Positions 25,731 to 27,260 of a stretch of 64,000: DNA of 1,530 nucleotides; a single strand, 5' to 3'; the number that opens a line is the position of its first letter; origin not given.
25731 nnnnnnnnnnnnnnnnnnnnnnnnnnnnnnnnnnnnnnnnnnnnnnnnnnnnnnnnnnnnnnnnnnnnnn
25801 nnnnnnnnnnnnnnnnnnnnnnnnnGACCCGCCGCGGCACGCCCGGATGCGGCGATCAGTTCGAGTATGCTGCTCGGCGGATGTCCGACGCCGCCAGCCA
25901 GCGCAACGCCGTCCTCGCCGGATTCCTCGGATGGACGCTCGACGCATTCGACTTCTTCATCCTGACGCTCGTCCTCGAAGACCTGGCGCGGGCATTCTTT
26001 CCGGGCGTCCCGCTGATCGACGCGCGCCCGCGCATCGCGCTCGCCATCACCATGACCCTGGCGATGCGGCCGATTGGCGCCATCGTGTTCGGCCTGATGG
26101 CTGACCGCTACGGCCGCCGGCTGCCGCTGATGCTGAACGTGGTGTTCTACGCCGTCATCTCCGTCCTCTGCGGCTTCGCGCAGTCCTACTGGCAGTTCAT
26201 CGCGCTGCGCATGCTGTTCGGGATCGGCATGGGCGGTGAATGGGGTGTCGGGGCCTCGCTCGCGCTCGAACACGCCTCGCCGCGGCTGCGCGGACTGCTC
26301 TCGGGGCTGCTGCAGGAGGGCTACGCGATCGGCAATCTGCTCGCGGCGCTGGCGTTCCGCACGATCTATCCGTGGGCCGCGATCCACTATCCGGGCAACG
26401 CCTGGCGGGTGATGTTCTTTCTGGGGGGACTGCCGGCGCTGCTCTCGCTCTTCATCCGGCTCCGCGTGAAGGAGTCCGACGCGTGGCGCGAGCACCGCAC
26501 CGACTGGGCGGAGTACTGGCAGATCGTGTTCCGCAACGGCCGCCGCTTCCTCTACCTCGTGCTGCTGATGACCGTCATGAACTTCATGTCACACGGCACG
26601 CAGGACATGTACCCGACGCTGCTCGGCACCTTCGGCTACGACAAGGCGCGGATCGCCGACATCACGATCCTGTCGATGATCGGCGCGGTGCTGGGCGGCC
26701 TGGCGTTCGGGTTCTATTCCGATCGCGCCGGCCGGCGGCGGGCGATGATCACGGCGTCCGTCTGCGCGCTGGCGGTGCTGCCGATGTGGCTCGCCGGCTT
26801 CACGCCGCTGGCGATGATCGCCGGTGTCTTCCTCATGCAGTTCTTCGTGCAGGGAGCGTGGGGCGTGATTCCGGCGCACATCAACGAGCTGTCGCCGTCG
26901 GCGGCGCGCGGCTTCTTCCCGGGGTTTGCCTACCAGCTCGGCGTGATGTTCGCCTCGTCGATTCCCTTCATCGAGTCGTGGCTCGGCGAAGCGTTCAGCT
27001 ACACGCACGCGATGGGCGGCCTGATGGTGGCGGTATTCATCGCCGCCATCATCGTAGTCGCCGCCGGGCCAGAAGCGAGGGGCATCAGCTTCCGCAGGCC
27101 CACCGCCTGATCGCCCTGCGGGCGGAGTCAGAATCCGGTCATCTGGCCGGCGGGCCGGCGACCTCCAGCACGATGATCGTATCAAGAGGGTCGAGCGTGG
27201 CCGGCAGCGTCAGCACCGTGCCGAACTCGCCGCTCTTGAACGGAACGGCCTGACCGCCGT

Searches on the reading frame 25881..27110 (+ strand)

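Call 14: search_protein_families(library=pfam, proteins=[window:25881-27110:+], max_evalue=0.001)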
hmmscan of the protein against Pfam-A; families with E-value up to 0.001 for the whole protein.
window:25881-27110:+ (409 aa): 3 families
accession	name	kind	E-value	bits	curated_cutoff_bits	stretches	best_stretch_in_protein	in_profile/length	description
PF00083.30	Sugar_tr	-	3.5e-34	118.9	22.3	2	49-202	45-197/452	Sugar (and other) transporter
PF07690.21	MFS_1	-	1e-30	107.3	33.4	2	20-254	7-235/347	Major Facilitator Superfamily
PF12832.13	MFS_1_like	-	0.00041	19.9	25.2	0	56-142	40-340/373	MFS_1 like family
